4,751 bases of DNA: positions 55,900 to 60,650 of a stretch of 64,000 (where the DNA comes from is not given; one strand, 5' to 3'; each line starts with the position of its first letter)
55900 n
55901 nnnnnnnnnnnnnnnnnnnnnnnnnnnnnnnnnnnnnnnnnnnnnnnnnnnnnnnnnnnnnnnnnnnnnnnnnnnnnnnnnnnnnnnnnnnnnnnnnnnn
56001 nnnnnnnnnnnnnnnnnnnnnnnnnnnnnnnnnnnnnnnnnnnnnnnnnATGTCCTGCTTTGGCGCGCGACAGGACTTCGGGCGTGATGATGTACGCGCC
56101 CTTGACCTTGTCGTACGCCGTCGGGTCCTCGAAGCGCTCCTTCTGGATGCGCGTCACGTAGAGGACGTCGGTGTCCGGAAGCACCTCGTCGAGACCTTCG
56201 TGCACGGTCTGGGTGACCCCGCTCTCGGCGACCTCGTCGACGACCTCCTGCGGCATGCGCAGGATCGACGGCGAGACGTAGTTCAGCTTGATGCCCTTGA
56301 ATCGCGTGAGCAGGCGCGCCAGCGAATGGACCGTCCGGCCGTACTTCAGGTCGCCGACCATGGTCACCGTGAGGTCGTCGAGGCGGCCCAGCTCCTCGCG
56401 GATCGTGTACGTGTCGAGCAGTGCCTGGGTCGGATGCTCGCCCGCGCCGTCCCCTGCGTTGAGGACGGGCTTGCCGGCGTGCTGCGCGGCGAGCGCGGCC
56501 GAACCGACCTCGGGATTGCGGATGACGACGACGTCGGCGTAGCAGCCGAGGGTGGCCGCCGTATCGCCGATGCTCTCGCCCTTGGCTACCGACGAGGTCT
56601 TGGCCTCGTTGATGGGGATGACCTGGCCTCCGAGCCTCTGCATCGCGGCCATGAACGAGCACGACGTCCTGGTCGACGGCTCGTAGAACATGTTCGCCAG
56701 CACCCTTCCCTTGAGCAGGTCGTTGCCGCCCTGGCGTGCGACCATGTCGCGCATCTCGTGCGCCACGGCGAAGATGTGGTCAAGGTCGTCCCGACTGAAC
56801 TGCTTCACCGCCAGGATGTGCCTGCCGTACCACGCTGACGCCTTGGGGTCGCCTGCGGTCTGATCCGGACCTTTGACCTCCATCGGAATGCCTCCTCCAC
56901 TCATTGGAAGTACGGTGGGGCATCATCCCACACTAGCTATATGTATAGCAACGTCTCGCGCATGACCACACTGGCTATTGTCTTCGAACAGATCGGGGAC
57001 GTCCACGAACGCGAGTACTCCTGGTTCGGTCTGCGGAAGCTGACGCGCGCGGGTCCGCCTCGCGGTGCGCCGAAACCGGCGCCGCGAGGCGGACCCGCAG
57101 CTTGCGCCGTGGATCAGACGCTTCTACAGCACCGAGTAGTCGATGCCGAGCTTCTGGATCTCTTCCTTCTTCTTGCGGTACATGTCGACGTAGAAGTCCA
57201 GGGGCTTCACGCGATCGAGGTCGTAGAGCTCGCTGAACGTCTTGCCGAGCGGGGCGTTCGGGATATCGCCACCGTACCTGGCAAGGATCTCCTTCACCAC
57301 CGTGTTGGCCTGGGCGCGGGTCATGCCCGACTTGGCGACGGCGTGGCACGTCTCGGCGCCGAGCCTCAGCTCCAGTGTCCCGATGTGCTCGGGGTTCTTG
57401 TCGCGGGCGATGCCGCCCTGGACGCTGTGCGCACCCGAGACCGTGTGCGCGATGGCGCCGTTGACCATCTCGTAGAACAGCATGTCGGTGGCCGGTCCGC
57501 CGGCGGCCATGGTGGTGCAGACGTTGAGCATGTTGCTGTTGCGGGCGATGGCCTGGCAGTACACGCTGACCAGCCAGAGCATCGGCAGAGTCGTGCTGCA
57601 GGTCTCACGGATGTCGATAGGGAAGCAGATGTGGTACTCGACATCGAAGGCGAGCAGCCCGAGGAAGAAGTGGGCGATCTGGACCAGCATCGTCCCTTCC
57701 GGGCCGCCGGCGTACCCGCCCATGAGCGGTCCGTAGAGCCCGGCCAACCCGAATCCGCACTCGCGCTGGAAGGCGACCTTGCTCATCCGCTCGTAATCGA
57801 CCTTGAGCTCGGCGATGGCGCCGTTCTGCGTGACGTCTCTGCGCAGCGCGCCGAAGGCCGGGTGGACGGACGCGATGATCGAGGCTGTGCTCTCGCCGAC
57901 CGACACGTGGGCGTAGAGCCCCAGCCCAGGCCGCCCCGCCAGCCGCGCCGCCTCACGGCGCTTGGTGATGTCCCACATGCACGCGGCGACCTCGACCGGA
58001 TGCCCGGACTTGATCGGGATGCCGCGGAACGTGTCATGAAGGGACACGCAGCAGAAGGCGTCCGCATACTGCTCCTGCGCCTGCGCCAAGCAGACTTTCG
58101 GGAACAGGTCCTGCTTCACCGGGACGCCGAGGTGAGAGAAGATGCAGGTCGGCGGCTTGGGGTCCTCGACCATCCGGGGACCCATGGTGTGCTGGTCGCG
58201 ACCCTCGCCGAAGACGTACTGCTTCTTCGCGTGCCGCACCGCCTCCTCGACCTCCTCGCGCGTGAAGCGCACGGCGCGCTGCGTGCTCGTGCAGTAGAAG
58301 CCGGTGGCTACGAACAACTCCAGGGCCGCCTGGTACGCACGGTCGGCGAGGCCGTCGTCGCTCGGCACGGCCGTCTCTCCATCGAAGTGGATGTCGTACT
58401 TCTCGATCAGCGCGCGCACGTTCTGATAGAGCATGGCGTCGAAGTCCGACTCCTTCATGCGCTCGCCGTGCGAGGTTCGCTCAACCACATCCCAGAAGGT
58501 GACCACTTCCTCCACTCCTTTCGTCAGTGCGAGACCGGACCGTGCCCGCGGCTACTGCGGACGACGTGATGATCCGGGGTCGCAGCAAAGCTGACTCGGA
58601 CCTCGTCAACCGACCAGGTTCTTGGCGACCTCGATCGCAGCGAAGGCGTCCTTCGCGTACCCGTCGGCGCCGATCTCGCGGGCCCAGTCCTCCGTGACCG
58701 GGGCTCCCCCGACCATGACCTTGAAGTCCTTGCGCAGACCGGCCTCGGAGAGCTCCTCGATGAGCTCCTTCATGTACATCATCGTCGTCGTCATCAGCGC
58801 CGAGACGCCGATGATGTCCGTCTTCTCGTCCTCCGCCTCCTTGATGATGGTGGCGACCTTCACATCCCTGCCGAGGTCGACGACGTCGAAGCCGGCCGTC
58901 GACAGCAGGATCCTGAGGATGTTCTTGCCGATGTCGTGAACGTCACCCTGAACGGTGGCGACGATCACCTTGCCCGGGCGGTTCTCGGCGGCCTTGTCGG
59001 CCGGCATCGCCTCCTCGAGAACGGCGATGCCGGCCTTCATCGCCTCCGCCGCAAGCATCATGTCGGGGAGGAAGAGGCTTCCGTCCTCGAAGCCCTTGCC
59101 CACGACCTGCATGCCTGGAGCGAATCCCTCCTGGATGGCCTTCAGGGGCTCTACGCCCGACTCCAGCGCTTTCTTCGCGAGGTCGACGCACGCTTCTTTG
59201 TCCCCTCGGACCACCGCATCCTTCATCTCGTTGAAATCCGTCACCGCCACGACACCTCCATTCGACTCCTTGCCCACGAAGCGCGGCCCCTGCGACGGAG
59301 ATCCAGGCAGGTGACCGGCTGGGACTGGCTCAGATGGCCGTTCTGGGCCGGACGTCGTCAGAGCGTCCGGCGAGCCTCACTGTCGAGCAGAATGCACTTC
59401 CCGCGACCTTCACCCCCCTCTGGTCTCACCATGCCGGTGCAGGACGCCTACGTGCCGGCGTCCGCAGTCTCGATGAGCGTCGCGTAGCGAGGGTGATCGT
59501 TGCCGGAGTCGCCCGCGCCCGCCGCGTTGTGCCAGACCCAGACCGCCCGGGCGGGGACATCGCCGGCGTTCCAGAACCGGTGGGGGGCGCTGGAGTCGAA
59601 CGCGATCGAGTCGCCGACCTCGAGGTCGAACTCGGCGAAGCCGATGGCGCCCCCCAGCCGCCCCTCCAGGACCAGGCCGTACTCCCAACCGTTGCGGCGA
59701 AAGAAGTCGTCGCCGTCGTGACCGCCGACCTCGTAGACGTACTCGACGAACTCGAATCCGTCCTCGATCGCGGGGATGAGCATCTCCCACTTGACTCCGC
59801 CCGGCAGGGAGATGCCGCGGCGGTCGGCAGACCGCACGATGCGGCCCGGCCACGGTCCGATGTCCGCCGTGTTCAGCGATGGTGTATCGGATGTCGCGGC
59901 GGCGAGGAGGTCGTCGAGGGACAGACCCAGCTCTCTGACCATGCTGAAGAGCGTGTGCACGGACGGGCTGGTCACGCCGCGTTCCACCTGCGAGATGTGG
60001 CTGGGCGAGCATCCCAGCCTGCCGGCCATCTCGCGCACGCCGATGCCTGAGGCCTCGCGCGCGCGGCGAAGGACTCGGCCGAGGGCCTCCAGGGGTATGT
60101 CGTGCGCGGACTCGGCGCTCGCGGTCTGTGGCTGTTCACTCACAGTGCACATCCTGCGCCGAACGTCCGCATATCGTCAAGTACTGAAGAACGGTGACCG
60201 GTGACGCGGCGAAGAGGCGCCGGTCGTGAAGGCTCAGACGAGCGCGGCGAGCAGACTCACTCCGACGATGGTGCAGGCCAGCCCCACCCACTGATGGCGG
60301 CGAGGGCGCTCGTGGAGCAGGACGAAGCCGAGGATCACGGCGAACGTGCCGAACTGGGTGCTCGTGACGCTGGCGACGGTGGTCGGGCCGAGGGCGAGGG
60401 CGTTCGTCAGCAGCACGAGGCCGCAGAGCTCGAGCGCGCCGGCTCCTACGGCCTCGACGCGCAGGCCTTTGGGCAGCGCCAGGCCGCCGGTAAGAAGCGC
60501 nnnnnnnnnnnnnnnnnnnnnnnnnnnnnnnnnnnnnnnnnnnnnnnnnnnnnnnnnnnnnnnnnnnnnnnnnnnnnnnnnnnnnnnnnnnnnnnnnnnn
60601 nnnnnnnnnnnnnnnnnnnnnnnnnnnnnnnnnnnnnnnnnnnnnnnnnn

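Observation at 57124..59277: Pyrrolysine-free MtmB homolog (Tyr codon TAC at the Pyl-aligned position) paired with a corrinoid protein in a GC-rich bacterium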

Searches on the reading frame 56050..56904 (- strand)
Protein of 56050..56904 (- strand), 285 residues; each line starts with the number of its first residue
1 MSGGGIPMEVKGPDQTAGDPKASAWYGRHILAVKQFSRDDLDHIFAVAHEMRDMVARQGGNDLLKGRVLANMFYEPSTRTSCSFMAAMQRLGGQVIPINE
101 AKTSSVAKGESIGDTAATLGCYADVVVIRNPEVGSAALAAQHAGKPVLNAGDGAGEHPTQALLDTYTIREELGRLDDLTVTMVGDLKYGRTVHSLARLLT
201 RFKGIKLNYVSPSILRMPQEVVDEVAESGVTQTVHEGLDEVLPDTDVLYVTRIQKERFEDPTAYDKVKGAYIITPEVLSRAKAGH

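Call 85: search_protein_families(library=ncbifam, proteins=[window:56050-56904:-], max_evalue=1e-20)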
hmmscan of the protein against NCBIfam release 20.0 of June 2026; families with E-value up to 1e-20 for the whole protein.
window:56050-56904:- (285 aa): 11 families
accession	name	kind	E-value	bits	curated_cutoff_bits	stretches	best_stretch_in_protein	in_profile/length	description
TIGR00670.1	asp_carb_tr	equivalog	3.6e-90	302.2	236.95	1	28-283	1-256/304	aspartate carbamoyltransferase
NF006046.0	PRK08192.1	equivalog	4.2e-80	269.5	512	1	25-276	4-259/339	aspartate carbamoyltransferase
NF008853.0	PRK11891.1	equivalog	1.2e-77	261.3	560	1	26-265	86-330/430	aspartate carbamoyltransferase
NF002032.1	PRK00856.1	equivalog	5.1e-76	255.7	263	1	28-282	1-249/297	aspartate carbamoyltransferase catalytic subunit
NF001986.0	PRK00779.1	subfamily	3.1e-37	128.3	306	1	27-250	5-223/307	ornithine carbamoyltransferase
NF010387.0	PRK13814.1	equivalog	1.8e-35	122.3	660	1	29-283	7-256/310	aspartate carbamoyltransferase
TIGR00658.1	orni_carb_tr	equivalog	2e-35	122.5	280.85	1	28-250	1-222/304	ornithine carbamoyltransferase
NF009916.0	PRK13376.1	equivalog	8.4e-31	107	800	1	25-260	5-260/525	bifunctional aspartate carbamoyltransferase catalytic subunit/aspartate carbamoyltransferase regulatory subunit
TIGR04384.1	putr_carbamoyl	exception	1.8e-27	96.3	500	1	30-281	2-258/330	putrescine carbamoyltransferase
NF003286.0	PRK04284.1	subfamily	6.9e-23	81.3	515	1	28-250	7-230/332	ornithine carbamoyltransferase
NF011380.0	PRK14805.1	equivalog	9.8e-23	80.7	421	1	28-250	2-220/302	ornithine carbamoyltransferase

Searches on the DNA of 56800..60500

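Call 74: search_rna_families(source=window, start=56800, end=60500, threshold=evalue, max_evalue=1)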
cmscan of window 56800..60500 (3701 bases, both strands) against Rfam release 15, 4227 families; matches with E-value up to 1: 1.
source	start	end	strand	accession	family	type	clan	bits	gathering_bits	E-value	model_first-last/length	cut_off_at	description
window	57067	57121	-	RF01988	SECIS_2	Cis-reg;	-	24.4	70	0.13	1-55/55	no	Selenocysteine insertion sequence 2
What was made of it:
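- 57047..57101 (-): G+C-rich hairpin 23 nt downstream of the stop codon. It is a probable transcript end or stabiliser but lacks a U-tract. The sub-threshold SECIS_2 hit here (24 bits against a 70-bit gathering score) is taken as chance (call 74).
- Tried and rejected: None found; only a sub-threshold SECIS_2 match in the hairpin (call 74).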
